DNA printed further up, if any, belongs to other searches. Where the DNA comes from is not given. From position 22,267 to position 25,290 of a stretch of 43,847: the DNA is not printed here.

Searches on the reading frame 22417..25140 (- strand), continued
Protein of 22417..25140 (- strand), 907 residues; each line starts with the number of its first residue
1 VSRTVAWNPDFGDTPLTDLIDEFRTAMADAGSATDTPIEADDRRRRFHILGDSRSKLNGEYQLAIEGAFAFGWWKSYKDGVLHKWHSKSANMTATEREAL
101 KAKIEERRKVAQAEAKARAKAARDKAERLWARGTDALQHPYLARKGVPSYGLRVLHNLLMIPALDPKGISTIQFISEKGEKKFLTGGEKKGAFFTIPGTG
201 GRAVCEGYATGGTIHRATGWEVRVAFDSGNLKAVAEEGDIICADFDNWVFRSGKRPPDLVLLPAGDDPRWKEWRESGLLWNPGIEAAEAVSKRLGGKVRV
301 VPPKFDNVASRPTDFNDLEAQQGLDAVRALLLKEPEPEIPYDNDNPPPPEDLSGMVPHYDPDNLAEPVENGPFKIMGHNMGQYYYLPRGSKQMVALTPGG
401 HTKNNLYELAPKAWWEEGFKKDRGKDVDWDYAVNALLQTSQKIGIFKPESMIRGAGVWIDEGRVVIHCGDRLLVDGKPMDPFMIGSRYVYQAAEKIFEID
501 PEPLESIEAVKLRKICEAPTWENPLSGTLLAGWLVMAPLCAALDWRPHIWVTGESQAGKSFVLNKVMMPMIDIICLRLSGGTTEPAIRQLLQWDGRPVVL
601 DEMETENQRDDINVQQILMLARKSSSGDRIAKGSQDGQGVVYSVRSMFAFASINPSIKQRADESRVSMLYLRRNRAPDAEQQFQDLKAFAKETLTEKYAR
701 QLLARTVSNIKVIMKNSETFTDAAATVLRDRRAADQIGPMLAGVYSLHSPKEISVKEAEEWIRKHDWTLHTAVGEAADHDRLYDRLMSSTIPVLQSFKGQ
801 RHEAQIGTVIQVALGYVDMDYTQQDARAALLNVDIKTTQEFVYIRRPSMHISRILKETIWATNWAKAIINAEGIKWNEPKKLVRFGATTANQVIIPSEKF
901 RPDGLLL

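Call 39: get_annotated_region(hit=H28, flank=4000)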
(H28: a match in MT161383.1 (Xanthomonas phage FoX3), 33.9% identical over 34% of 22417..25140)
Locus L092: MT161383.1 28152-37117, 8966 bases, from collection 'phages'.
description: Xanthomonas phage FoX3, complete genome.
organism: Xanthomonas phage FoX3 (NCBI taxid 2723899)
taxonomy: Viruses; Duplodnaviria; Heunggongvirae; Uroviricota; Caudoviricetes; Foxunavirus; Foxunavirus fox3
host: Xanthomonas campestris pv. campestris GBBC 1419; source: soil; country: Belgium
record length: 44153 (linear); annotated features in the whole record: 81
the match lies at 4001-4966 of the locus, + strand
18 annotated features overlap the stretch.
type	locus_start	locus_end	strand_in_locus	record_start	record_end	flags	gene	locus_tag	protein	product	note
CDS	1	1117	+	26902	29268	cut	-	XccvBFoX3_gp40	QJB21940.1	putative DNA helicase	-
CDS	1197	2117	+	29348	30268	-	-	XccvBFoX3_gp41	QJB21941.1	putative transcriptional regulator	-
CDS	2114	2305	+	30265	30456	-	-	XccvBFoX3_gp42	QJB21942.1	hypothetical protein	-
CDS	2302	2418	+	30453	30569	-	-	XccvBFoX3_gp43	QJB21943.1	hypothetical protein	-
CDS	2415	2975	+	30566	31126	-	-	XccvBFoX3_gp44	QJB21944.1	hypothetical protein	-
CDS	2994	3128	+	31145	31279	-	-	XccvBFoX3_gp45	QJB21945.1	hypothetical protein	-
CDS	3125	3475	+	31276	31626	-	-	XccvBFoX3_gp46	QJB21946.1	hypothetical protein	-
CDS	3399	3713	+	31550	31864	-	-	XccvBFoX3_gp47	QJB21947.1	hypothetical protein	-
CDS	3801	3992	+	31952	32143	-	-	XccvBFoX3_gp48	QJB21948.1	hypothetical protein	-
CDS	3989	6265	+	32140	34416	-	-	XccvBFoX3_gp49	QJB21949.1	DNA primase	-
CDS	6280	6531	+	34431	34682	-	-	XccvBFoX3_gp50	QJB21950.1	hypothetical protein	-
CDS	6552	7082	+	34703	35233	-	-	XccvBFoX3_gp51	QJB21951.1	hypothetical protein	-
CDS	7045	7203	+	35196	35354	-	-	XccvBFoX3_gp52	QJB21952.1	hypothetical protein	-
CDS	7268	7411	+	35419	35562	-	-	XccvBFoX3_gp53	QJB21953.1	hypothetical protein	-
CDS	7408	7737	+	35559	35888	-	-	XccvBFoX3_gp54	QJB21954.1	hypothetical protein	-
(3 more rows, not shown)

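Call 40: get_annotated_region(hit=H1, flank=4000)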
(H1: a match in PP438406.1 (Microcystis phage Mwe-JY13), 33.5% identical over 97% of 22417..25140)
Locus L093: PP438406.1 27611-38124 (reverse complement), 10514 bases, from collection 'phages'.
description: Microcystis phage Mwe-JY13, complete genome.
organism: Microcystis phage Mwe-JY13 (NCBI taxid 3128147)
taxonomy: Viruses; Duplodnaviria; Heunggongvirae; Uroviricota; Caudoviricetes
host: Microcystis wesenbergii; source: China; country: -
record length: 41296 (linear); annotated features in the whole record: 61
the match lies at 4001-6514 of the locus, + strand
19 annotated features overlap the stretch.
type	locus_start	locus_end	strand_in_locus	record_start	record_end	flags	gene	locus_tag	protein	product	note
CDS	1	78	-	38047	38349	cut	-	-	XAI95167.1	hypothetical protein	-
CDS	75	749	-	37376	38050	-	-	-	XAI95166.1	GcrA-like cell cycle regulator protein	-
CDS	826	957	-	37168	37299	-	-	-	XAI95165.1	hypothetical protein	-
CDS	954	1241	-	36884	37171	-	-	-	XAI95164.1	hypothetical protein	-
CDS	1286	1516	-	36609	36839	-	-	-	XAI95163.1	hypothetical protein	-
CDS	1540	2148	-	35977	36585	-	-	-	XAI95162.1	hypothetical protein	-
CDS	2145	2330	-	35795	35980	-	-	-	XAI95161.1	hypothetical protein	-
CDS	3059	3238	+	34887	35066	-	-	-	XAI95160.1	hypothetical protein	-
CDS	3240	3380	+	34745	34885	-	-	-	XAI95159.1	hypothetical protein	-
CDS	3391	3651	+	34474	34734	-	-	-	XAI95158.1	hypothetical protein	-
CDS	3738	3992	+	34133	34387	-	-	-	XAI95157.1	hypothetical protein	-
CDS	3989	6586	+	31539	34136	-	-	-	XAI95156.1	DNA primase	-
CDS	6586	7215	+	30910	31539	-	-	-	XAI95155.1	hypothetical protein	-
CDS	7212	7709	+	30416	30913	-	-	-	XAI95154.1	hypothetical protein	-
CDS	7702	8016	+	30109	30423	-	-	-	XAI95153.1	hypothetical protein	-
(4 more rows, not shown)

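Call 46: search_protein_families(library=ncbifam, proteins=[window:22417-25062:-], max_evalue=0.01)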
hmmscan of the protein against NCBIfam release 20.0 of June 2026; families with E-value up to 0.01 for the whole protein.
window:22417-25062:- (881 aa): 0 families

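Call 49: find_related_loci(query=A1, collection=genome_contigs, flank=4000)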
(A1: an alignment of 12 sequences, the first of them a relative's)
Query A1 (881 aa) in genome_contigs; peptide patterns used: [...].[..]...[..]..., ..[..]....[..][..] (x = any residue, [..] = any of these).
598 stretches matched a pattern (row limit reached: there are more); 488 encode a relative of the query (tblastn E <= 1e-3); the best 80 are kept; 80 distinct loci.
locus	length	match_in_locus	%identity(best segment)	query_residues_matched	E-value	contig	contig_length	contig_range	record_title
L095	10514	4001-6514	33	12-789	7e-113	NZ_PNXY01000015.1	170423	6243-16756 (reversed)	Paraburkholderia rhynchosiae strain WSM 3937 NODE_15_length_170484_cov_21.3686_ID_4940, whole genome shotgun sequence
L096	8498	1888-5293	31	12-867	3e-105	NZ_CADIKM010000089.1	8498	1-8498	Pararobbsia alpina strain LMG 28138 isolate LMG 28138, whole genome shotgun sequence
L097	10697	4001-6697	33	12-870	7e-122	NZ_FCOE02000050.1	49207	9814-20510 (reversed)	Caballeronia pedi isolate LMG 29323, whole genome shotgun sequence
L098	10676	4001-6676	30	14-870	2e-103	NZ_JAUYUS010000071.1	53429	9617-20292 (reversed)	MAG: Parvibaculum sp. isolate C9_maxbin.030 C9_k141_9811, whole genome shotgun sequence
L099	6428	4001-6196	29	71-870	5e-83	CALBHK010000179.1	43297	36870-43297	MAG TPA_asm: uncultured Chlamydiae bacterium isolate SRR6231132_bin.17_CONCOCT_v1.1_MAG genome assembly, contig: ERZ6502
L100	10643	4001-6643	36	12-749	3e-70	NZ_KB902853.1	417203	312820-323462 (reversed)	Cupriavidus sp. UYPR2.512 A3A5DRAFT_scaffold_1.2, whole genome shotgun sequence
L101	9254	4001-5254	34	347-765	2e-64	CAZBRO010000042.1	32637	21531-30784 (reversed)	MAG TPA_asm: uncultured Bordetella sp. isolate binchicken_co50_194 genome assembly, contig: NODE_1380_length_32637_cov_1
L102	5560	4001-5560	32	1-511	4e-54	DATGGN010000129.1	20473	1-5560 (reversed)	MAG TPA_asm: Rhizomicrobium sp. isolate SMAG_U9755 k141_492035, whole genome shotgun sequence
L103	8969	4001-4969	39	1-319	6e-49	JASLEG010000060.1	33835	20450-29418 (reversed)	MAG: Burkholderia sp. isolate SHSU.bins.201 k141_21687261, whole genome shotgun sequence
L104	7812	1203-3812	34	4-870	5e-130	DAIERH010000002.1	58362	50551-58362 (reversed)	MAG TPA_asm: Geobacter sp. isolate clean1203 NODE_2_length_58362_cov_6.435498, whole genome shotgun sequence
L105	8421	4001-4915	38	1-324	5e-45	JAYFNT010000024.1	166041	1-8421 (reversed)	MAG: Geobacteraceae bacterium isolate 5C_26 c_5C_000000163792, whole genome shotgun sequence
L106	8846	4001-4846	41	1-302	4e-46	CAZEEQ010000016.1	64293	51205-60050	MAG TPA_asm: uncultured Paraperlucidibaca sp. isolate binchicken_co328_94 genome assembly, contig: NODE_246_length_64293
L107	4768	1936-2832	34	15-335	8e-42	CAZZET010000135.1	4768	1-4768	MAG TPA_asm: uncultured Methylococcales bacterium isolate binchicken_co46_527 genome assembly, contig: NODE_37950_length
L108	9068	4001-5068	33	1-370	4e-41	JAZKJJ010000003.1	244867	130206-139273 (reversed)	MAG: Pseudomonadota bacterium isolate ADI_DC_SW_02_SPN_11032020-bin100_1 DCSW02SPN_B100_1_000000000003, whole genome sho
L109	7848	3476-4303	39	12-304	8e-40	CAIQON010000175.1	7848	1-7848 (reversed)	uncultured bacterium isolate Loclat_bin-11984 genome assembly, contig: bin-11984:175/407, whole genome shotgun sequence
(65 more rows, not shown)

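Call 58: search_dna_similar(query=L071:3971-6535:+, collection=phages, mode=protein, max_rows=25)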
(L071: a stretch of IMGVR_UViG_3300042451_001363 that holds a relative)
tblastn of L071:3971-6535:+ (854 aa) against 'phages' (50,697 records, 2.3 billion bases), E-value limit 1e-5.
Records with a match: 1370; places in all: 1370; records where one place covers at least 80% of the query: 0.
Best place of each record, by identity: <60% 1370.
By first word of the organism name: Streptococcus 409; Mycobacterium 215; Vibrio 114; Enterococcus 110; Microbacterium 101; Arthrobacter 75; Streptomyces 43; Gordonia 30; Bacteriophage 20; Escherichia 18; and 64 more.
By host as written in the record: Mycobacterium smegmatis mc2 155 161; - 102; Streptococcus thermophilus 102; Microbacterium foliorum NRRL B-24224 56; Vibrio lentus 51; Arthrobacter globiformis B-2979 46; Enterococcus faecalis 40; Microbacterium foliorum NRRL B-24224 SEA 32; and 411 more.
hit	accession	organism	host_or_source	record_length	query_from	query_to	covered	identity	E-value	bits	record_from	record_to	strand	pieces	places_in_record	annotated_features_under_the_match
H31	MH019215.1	Streptomyces phage Yara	Streptomyces toxytricini NRRL B-5426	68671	402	852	53%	34.2%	1e-62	236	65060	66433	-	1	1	104: DNA primase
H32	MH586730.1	Salmonella phage Solent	Salmonella enterica subsp. enterica ...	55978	428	844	49%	34.6%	3e-61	232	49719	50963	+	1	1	primase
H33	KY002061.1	Salmonella phage vB_SenS_Sergei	Salmonella enterica subsp. enterica ...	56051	428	844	49%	34.6%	3e-61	232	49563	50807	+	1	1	DNA primase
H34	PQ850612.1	Escherichia phage KarinMuster_Bas82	Escherichia coli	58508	428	844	49%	34.6%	4e-61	232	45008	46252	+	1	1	DNA primase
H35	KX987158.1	Salmonella phage vB_SenS_Sasha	Salmonella enterica subsp. enterica ...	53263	428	844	49%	34.6%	4e-61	232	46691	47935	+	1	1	DNA primase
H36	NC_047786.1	Salmonella phage vB_SenS_Sasha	Salmonella enterica subsp. enterica ...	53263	428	844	49%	34.6%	4e-61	232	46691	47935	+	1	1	DNA primase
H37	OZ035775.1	Sashavirus BDX09P1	-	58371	428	844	49%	34.6%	4e-61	232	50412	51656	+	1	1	record has no annotation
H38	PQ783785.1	Escherichia phage PDP46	Escherichia coli HS(pFamp)R (ATCC ...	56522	428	844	49%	34.6%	5e-61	231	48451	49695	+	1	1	DNA primase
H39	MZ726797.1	Escherichia phage vB_EcoS_AVIO78A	Escherichia coli O78 Strain ECL23026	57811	428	844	49%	34.6%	5e-61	231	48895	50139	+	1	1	hypothetical protein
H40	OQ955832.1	Escherichia phage vB_EcoS_PJ16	Multidrug resistant Escherichia coli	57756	428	844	49%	34.6%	5e-61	231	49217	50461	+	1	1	PJ16_080: DNA helicase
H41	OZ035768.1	Sashavirus 536P12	-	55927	428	844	49%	34.6%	8e-61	231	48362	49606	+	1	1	record has no annotation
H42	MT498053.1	Streptomyces phage PHTowN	Streptomyces viridochromogenes DSM40736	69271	442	852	48%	34.9%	3e-56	217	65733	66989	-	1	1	103: DNA primase/helicase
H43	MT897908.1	Streptomyces phage ShakeNBake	Streptomyces viridochromogenes DSM40736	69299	442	852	48%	34.9%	3e-56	217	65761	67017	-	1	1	103: DNA primase/helicase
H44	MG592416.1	Vibrio phage 1.032.O._10N.261.54.F5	Vibrio splendidus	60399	363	844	56%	28.7%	3e-45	183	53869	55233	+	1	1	helicase superfamily 3 protein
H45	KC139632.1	Salmonella phage FSL SP-062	Salmonella enterica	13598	428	845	49%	32.9%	5e-57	219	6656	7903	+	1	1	primase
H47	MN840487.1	Proteus phage 2207-N35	Proteus mirabilis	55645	405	845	52%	31.0%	2e-54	211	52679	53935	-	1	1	putative P4 family primase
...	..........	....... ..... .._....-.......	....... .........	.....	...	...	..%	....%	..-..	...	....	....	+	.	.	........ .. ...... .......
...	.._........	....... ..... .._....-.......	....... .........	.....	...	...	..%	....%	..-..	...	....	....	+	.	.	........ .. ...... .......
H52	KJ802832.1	Salmonella phage 9NA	Salmonella enterica serovar Typhiurium ...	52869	428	844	49%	32.7%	3e-56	217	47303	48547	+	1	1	putative P4 family primase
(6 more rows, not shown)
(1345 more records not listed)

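Call 63: search_protein_families(library=pfam, proteins=[L071:6710-8107:+, L071:3971-6535:+, window:22417-25098:-], max_evalue=0.01)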
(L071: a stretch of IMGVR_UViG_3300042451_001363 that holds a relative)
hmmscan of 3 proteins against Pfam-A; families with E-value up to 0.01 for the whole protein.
L071:6710-8107:+ (465 aa): 2 families
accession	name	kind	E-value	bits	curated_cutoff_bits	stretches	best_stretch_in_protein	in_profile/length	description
PF01555.25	N6_N4_Mtase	-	1.1e-27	97.9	26.7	1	216-447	2-220/221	DNA methylase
PF02195.25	ParB_N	-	4.7e-06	27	26.3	1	34-118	3-91/95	ParB N-terminal domain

L071:3971-6535:+ (854 aa): 6 families
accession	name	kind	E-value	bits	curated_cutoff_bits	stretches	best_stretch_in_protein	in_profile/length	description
PF19263.5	DUF5906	-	4.3e-13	50.3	27.6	1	590-698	1-110/114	Family of unknown function (DUF5906)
PF13362.12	Toprim_3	-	1.8e-06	28.7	27.2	1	201-306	2-93/95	Toprim domain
PF08706.16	D5_N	-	1.2e-05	26.1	22.4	1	433-560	34-144/145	D5 N terminal like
PF03288.22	Pox_D5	-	1.4e-05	25.9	21.4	1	769-823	5-59/86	Poxvirus D5 protein-like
PF00519.23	PPV_E1_C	-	0.00055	19.6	26.5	1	547-714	83-241/289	Papillomavirus helicase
PF13662.12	Toprim_4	-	0.0032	18.1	25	1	201-254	3-61/85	Toprim domain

window:22417-25098:- (893 aa): 0 families

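Call 75: find_encoding_contigs(protein=P0008, flank=4000, max_places=2)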
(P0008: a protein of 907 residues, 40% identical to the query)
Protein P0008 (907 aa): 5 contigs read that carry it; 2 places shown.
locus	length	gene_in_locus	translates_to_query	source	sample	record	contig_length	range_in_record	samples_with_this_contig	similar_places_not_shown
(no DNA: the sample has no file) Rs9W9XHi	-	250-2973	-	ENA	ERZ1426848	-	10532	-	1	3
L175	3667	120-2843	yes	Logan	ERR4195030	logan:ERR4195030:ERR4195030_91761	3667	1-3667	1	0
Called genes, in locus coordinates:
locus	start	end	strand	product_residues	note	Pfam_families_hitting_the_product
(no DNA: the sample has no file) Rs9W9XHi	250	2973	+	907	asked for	PF13362:Toprim_3 (weak)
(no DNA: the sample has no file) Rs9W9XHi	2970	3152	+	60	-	-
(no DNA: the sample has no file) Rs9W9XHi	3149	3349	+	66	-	-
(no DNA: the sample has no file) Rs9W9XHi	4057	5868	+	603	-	PF14528:LAGLIDADG_3 (faint), PF04851:ResIII (faint), PF00271:Helicase_C (faint)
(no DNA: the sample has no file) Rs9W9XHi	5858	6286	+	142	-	PF08774:VRR_NUC (weak)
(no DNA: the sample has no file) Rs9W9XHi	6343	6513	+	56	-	-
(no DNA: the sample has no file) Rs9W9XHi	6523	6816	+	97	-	-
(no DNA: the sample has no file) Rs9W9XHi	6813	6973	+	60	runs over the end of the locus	-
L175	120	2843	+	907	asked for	PF13362:Toprim_3 (weak)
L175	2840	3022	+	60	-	-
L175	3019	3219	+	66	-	-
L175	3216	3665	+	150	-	?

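Call 76: find_encoding_contigs(protein=P0009, flank=4000, max_places=2)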
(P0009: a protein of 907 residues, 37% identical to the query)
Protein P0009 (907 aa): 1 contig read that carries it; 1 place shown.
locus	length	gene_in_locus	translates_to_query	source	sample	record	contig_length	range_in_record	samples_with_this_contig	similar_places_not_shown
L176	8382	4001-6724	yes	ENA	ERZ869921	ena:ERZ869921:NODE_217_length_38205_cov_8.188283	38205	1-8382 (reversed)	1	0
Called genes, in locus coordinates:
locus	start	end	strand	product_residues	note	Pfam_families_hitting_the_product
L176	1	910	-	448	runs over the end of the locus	PF04466:Terminase_3, PF17288:Terminase_3C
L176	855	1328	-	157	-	-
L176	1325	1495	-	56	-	-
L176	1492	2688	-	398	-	PF02195:ParB_N (weak), PF01555:N6_N4_Mtase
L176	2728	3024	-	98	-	-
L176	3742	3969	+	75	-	-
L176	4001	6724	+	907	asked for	PF13362:Toprim_3 (weak), PF13662:Toprim_4 (faint)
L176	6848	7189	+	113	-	PF26207:Phage_phiTE_015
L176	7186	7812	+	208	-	-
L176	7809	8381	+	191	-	?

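Call 78: predict_structure(alignment_id=A1)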
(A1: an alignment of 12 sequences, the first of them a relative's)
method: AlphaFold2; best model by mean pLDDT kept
length: 881 residues; sequences in the alignment: 12
mean_pLDDT: 79.5   pTM: 0.45
mean pLDDT of the five models: 79.5, 78.5, 75.4, 73.5, 71.3
residues with pLDDT >= 90: 218; 70-90: 502; 50-70: 96; < 50: 65
segments of 3 or more residues with pLDDT < 50: 54-66, 311-341, 607-612, 748-751, 878-881
pLDDT, mean of each block of 10 residues (from residue 1): 53 77 69 77 69 44 48 72 79 87 91 87 90 92 91 87 91 89 92 93 86 86 79 72 77 82 85 84 70 86 80 35 37 40 70 77 66 84 83 65 82 73 67 84 83 66 72 86 93 90 95 90 87 89 89 81 83 81 80 88 61 69 86 73 88 87 93 92 89 92 83 94 92 89 62 72 84 76 90 85 91 90 87 79 83 78 87 67 32
secondary structure, 60 per line:
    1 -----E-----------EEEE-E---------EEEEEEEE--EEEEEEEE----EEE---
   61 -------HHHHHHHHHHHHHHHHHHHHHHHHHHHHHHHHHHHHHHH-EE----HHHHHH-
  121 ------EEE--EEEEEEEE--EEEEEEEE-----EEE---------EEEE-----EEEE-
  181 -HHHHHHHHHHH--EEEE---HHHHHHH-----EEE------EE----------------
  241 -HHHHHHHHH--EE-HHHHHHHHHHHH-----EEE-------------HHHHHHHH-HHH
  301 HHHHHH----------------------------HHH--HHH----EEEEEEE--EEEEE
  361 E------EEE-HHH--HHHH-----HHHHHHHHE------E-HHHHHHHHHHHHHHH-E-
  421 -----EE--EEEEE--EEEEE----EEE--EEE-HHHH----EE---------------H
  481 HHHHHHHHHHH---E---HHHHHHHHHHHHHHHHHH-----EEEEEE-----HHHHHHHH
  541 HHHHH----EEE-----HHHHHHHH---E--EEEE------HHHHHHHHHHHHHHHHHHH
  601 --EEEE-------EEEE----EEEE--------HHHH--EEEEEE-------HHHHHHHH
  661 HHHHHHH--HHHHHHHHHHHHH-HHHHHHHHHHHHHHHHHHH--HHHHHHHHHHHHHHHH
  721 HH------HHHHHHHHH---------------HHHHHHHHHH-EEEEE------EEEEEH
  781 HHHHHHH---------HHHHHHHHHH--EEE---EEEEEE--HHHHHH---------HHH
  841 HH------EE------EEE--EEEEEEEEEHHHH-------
elements in order (helices of 4 or more, strands of 3 or more residues): E18-21 E33-40 E43-50 E55-57 H68-106 H114-119 E127-129 E132-139 E142-149 E155-157 E167-170 E176-179 H182-192 E195-198 H202-208 E214-216 H242-250 H256-267 E273-275 H289-296 H298-306 E347-353 E356-361 E368-370 H377-380 H386-393 H403-417 E430-434 E437-441 E446-448 E451-453 H455-458 H480-491 H499-516 E522-527 H533-545 E550-552 H558-565 E572-575 H582-600 E603-606 E614-617 E622-625 H634-637 E640-645 H653-667 H670-682 H684-702 H705-722 H729-737 H753-762 E764-768 E775-779 H780-787 H797-806 E809-811 E815-820 H823-828 H838-842 E857-859 E862-870 H871-874
